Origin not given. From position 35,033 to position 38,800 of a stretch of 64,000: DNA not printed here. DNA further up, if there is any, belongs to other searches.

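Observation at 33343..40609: Five-gene minus-strand cassette: Cys-rich small protein - amidohydrolase - TPR/FG-GAP/ASPIC lipoprotein - ABC ATPase - ABC-2 permease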

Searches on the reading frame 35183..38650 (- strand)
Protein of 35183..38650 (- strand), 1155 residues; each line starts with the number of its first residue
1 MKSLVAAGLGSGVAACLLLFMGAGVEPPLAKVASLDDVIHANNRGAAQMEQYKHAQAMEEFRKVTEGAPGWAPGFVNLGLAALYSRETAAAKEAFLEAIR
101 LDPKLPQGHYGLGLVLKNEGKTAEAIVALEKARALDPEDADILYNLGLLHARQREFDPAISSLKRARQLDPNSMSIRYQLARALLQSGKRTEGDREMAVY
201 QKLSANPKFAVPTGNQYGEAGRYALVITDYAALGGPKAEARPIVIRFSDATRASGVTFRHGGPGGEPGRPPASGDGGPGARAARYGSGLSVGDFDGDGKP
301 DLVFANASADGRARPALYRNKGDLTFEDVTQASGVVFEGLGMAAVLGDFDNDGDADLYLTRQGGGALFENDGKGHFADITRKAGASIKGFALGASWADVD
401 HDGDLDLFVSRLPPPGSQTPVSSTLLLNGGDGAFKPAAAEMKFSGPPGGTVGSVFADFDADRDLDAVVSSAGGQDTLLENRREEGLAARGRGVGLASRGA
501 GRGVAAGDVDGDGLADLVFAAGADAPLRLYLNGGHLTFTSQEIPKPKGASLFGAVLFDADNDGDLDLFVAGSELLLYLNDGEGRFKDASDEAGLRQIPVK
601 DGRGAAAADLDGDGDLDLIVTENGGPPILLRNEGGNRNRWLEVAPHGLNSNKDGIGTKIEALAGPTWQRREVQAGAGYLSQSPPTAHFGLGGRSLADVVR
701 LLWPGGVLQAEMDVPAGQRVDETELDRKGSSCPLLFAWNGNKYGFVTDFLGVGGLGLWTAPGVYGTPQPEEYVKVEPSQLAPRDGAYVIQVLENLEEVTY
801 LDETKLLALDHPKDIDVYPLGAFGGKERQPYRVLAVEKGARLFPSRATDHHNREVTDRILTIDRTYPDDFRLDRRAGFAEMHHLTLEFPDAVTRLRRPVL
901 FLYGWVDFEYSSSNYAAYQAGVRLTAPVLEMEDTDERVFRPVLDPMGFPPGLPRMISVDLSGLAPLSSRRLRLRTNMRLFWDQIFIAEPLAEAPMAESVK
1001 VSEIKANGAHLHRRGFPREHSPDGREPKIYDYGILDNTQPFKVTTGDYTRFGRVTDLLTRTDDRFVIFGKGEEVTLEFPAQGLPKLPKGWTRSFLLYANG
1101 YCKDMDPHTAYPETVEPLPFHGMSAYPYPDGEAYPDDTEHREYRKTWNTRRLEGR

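Call 9: search_protein_families(library=pfam, proteins=[window:35183-38650:-], max_evalue=0.01)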
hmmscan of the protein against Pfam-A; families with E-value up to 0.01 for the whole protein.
window:35183-38650:- (1155 aa): 18 families
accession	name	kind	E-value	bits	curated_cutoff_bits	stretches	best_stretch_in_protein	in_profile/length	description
PF13517.12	FG-GAP_3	-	1.7e-47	160.3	26.9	6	293-358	1-60/61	FG-GAP-like repeat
PF13414.12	TPR_11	-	7.6e-20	70.8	26.8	2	119-153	7-41/42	TPR repeat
PF07719.23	TPR_2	-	2e-18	65.3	27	3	140-172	1-33/34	Tetratricopeptide repeat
PF01839.29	FG-GAP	-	1.6e-17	63.4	22.1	3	286-310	2-26/37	FG-GAP repeat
PF00515.34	TPR_1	-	1.7e-17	62.8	27.8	2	140-172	1-33/34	Tetratricopeptide repeat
PF07593.17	UnbV_ASPIC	-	3.4e-15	56.1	23.4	1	654-720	1-67/68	ASPIC and UnbV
PF13432.12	TPR_16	-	2.1e-13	50.9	32.7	3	110-173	1-64/65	Tetratricopeptide repeat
PF13181.12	TPR_8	-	3.8e-13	48.9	25.7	0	75-104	4-33/34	Tetratricopeptide repeat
PF13431.12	TPR_17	-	1.6e-11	44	24.4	1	94-126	1-33/34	Tetratricopeptide repeat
PF14559.12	TPR_19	-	2.1e-10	41.2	25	2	119-160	4-45/68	Tetratricopeptide repeat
PF13428.12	TPR_14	-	2.1e-09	37.6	23.5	2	107-147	2-42/44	Tetratricopeptide repeat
PF23914.1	TPR_CcmH_CycH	-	7.3e-09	36.1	42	1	146-203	56-113/158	Cytochrome c-type biogenesis protein H TPR domain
PF12895.13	ANAPC3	-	2.1e-08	34.8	27.2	1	120-193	3-75/82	Anaphase-promoting complex, cyclosome, subunit 3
PF24575.1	TPR_Slam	-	6.9e-08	33.3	35.2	1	143-190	50-97/104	Surface lipoprotein assembly modifier, N-terminal TPR repeats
PF13174.12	TPR_6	-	2.4e-06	28.3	26.3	0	142-173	2-33/33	Tetratricopeptide repeat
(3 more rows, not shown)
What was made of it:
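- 35183..38650 (-): Exported 1155-aa protein. It consists of a signal peptide or lipobox (VAAC), TPR repeats (about residues 43-228), a seven-repeat FG-GAP Ca-type propeller (about 286-650), an UnbV_ASPIC domain (654-720) and a 435-aa C-terminal region of CBM32/discoidin-like beta-sandwiches (721-1155, window 35186-36490). Pfam hits are in call 9.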

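Call 10: search_protein_families(library=ncbifam, proteins=[window:35183-38650:-], max_evalue=0.01)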
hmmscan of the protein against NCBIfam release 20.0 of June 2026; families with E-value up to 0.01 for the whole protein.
window:35183-38650:- (1155 aa): 19 families
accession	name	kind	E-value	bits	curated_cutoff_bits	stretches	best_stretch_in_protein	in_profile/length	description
TIGR02917.1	PEP_TPR_lipo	equivalog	4.4e-14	51.3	312.2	1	53-197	751-894/899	XrtA/PEP-CTERM system TPR-repeat protein PrsT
NF040959.1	MamA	equivalog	1.3e-13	50.9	200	1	109-189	74-154/204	magnetosome protein MamA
TIGR02521.1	type_IV_pilW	equivalog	3.4e-11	43.2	154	1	45-205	38-200/234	type IV pilus biogenesis/stability protein PilW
NF008520.0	PRK11447.1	equivalog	7e-08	30.7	858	1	152-200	473-521/1157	cellulose synthase complex outer membrane protein BcsC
TIGR00990.1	3a0801s09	subfamily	4.1e-07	29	757.25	1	85-189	344-448/615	mitochondrial import receptor subunit TOM70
NF047558.1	TPR_END_plus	domain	4.3e-07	29.8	32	1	143-173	2-32/56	TPR end-of-group domain-containing protein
NF033758.1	gliding_GltE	equivalog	8.4e-07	28.3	225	1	45-154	229-338/411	adventurous gliding motility TPR repeat lipoprotein GltE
NF047371.1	FlcA_CTERM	equivalog_domain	1.4e-06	27.1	300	1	119-189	452-522/646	periplasmic flagellar collar protein FlcA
TIGR02552.1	LcrH_SycD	equivalog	2e-06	27.6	104.8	0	134-205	46-117/136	SycD/LcrH family type III secretion system chaperone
NF033762.1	social_mot_Tgl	equivalog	6e-06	25.8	225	1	108-192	33-118/252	social motility TPR repeat lipoprotein Tgl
TIGR00540.1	TPR_hemY_coli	hypoth_equivalog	1.6e-05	23.9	142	1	119-192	305-377/385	heme biosynthesis-associated TPR protein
NF033920.0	C39_PA2778_fam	equivalog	0.00012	21.6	150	0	45-103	197-255/255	PA2778 family cysteine peptidase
NF002725.1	PRK02603.1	equivalog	0.00019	21.5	143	1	110-194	39-126/173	photosystem I assembly protein Ycf3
NF009037.0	PRK12370.1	equivalog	0.00059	18.3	589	1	80-176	310-408/553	HilA/EilA family virulence transcriptional regulator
TIGR03939.1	PGA_TPR_OMP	equivalog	0.00065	18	366.65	1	91-201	105-215/800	poly-beta-1,6 N-acetyl-D-glucosamine export porin PgaA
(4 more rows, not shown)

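Call 41: search_solved_structures(query=window:35183-38650:-, max_evalue=0.01)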
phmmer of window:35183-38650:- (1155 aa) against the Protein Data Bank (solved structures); distinct sequences matched with E-value up to 0.01: 99 (the best 60 are shown).
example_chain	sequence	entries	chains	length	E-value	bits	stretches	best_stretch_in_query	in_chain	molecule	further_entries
9qhb_A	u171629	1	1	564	1e-62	215.7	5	44-192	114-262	Engineered tetratricopeptide repeat protein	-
8bu0_A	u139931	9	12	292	7.5e-47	163.1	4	67-192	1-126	Consensus tetratricopeptide repeat protein | Crystal structure of an 8-repeat consensus TPR superhelix with Zinc. | Monomer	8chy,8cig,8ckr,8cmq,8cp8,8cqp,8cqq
9qhc_A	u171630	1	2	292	1.9e-44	155.1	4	67-192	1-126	Engineered tetratricopeptide repeat protein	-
7yeh_B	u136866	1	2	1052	1.3e-21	79.5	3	43-227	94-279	UDP-N-acetylglucosamine--peptide N-acetylglucosaminyltransferase 110 kDa subunit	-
7yea_A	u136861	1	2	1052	1.3e-21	79.5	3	43-227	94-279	UDP-N-acetylglucosamine--peptide N-acetylglucosaminyltransferase 110 kDa subunit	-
7ntf_A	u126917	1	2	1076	1.3e-21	79.4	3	43-227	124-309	Isoform 1 of UDP-N-acetylglucosamine--peptide N-acetylglucosaminyltransferase 110 kDa subu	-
9etn_A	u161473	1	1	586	3.6e-20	74.7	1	500-709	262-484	Cartilage acidic protein 1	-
1w3b_A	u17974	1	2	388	4.2e-19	71.2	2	43-228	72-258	UDP-N-ACETYLGLUCOSAMINE--PEPTIDE N-ACETYLGLUCOSAMINYLTRANSFERASE 110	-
6eou_A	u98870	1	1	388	9.2e-19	70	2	42-228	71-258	UDP-N-acetylglucosamine--peptide N-acetylglucosaminyltransferase 110 kDa subunit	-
7y4i_A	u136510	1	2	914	3.5e-17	64.8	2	77-225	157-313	Probable UDP-N-acetylglucosamine--peptide N-acetylglucosaminyltransferase SPINDLY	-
8dtf_A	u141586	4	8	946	4.2e-17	64.6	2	77-210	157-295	Probable UDP-N-acetylglucosamine--peptide N-acetylglucosaminyltransferase SPINDLY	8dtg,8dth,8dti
8ch0_A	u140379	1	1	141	1.1e-15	59.8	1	43-173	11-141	Consensus tetratricopeptide repeat protein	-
2fo7_A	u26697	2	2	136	1.8e-15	59.1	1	43-173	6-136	SYNTHETIC CONSENSUS TPR PROTEIN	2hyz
7obi_A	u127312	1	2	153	2.7e-14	55.2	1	42-177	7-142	CTPR-rv4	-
1na0_A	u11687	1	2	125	3.8e-13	51.4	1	72-184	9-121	designed protein CTPR3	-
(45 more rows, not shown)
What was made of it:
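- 35183..38650 (-): CRTAC1 (9etn) matches at 3.6e-20 (call 41).
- On CRTAC1 / ASPIC-UnbV: 9etn matches at 3.6e-20 (call 41).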
